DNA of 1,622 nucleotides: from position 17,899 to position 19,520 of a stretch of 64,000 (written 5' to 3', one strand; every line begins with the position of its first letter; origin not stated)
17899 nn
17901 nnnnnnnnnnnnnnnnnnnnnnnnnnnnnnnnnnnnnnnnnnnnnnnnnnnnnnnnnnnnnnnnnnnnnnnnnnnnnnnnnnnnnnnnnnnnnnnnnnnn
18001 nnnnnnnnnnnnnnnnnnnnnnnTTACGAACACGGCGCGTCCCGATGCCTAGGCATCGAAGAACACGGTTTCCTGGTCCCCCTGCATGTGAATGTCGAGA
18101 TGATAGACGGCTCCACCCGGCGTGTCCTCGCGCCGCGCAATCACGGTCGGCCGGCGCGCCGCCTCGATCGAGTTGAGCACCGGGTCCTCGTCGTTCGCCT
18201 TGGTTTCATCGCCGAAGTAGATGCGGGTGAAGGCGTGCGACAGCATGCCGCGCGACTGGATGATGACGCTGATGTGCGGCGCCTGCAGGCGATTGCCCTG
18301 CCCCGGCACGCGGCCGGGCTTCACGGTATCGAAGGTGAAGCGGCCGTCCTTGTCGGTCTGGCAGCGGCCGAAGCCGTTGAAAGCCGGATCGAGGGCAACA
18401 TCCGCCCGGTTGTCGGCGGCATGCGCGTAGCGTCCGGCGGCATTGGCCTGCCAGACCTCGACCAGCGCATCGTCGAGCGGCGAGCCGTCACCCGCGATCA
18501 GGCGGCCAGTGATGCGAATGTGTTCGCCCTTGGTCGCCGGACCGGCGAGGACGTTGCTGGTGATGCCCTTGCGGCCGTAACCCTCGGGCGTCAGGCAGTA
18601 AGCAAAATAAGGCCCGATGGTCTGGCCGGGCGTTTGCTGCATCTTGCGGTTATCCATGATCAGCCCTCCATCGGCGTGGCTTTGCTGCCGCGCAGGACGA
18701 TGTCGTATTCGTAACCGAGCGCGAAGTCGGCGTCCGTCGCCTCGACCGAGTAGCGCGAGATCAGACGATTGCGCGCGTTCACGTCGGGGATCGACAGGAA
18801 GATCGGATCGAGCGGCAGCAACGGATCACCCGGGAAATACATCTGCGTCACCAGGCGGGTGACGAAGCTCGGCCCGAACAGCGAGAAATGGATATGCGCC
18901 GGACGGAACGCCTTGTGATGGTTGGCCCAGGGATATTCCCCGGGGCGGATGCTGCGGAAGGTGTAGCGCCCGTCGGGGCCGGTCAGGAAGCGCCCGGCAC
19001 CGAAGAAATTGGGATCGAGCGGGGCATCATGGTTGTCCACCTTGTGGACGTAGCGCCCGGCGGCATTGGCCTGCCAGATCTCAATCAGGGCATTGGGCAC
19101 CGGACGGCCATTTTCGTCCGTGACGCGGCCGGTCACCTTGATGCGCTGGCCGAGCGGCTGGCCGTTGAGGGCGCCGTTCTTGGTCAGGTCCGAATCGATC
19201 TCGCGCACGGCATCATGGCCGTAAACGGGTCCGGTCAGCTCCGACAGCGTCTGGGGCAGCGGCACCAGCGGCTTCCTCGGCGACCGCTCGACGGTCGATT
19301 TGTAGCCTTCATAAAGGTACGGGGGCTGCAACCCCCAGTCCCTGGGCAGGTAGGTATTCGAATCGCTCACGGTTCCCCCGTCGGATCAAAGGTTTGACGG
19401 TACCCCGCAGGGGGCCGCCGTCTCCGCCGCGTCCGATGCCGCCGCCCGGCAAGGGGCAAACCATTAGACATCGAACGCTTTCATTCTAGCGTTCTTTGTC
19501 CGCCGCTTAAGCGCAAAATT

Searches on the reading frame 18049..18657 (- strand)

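Call 11: search_protein_families(library=pfam, proteins=[window:18049-18657:-], max_evalue=0.001)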
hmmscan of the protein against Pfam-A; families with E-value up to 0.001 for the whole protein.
window:18049-18657:- (202 aa): 1 family
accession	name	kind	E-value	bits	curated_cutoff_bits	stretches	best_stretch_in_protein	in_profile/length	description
PF00775.27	Dioxygenase_C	-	8.1e-19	68.2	27.3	1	41-163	24-152/182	Dioxygenase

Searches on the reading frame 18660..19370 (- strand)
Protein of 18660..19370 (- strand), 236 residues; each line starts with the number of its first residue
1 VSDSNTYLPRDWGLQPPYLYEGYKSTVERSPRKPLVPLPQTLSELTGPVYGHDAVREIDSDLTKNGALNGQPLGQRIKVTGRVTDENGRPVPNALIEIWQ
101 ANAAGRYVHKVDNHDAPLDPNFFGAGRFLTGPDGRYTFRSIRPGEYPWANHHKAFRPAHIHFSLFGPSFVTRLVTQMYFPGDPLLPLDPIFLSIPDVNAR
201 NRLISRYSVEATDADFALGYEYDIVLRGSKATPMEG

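Call 11: search_protein_families(library=pfam, proteins=[window:18660-19370:-], max_evalue=0.001)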
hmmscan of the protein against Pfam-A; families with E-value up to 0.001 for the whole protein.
window:18660-19370:- (236 aa): 3 families
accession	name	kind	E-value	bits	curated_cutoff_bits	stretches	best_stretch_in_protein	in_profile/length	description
PF00775.27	Dioxygenase_C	-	4.6e-50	170.1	27.3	1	46-228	2-182/182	Dioxygenase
PF12391.13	PCDO_beta_N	-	2.9e-13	49.7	24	1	9-41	2-34/34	Protocatechuate 3,4-dioxygenase beta subunit N terminal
PF13620.12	CarboxypepD_reg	-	4.1e-08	33.9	32.3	1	79-158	2-62/82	Carboxypeptidase regulatory-like domain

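Call 49: list_cluster_members(proteins=[window:18660-19370:-, window:53132-54568:+, window:5684-7204:+, window:15040-16383:-, window:61855-63672:+, window:19579-20676:-, window:45066-46175:+])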
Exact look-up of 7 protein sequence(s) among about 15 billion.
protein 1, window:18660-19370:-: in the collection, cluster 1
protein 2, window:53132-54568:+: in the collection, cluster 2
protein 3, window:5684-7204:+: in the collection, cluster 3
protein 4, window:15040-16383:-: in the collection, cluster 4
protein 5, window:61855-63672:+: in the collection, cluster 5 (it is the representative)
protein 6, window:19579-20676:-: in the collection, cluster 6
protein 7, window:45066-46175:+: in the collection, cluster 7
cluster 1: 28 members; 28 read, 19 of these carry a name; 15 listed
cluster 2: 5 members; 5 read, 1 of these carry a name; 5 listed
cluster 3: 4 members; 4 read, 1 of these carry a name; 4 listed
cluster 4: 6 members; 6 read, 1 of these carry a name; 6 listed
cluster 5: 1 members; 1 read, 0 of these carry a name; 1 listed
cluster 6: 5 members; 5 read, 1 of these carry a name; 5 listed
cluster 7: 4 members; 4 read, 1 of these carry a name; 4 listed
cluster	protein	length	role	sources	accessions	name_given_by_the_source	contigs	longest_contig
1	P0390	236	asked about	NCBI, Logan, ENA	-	-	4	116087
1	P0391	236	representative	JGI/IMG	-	protocatechuate 3,4-dioxygenase beta subunit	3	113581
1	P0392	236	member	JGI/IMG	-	protocatechuate 3,4-dioxygenase beta subunit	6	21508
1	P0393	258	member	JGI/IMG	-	protocatechuate 3,4-dioxygenase beta subunit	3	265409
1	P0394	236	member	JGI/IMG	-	protocatechuate 3,4-dioxygenase beta subunit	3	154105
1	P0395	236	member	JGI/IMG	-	protocatechuate 3,4-dioxygenase beta subunit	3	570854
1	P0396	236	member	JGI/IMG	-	protocatechuate 3,4-dioxygenase beta subunit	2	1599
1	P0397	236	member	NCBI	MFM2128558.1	MAG: protocatechuate 3,4-dioxygenase subunit beta [Pseudomonadota bacterium]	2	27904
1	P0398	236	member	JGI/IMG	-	protocatechuate 3,4-dioxygenase beta subunit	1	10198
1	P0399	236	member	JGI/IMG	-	protocatechuate 3,4-dioxygenase beta subunit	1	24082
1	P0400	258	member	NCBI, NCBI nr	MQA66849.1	MAG: protocatechuate 3,4-dioxygenase subunit beta [Alphaproteobacteria bacterium] | protocatechuate 3,4-dioxygenase subunit beta [Alphaproteobacteria bacterium]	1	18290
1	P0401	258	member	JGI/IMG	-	protocatechuate 3,4-dioxygenase beta subunit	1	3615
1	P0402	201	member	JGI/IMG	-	protocatechuate 3,4-dioxygenase beta subunit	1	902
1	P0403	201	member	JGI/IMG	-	protocatechuate 3,4-dioxygenase beta subunit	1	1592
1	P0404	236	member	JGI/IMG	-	protocatechuate 3,4-dioxygenase beta subunit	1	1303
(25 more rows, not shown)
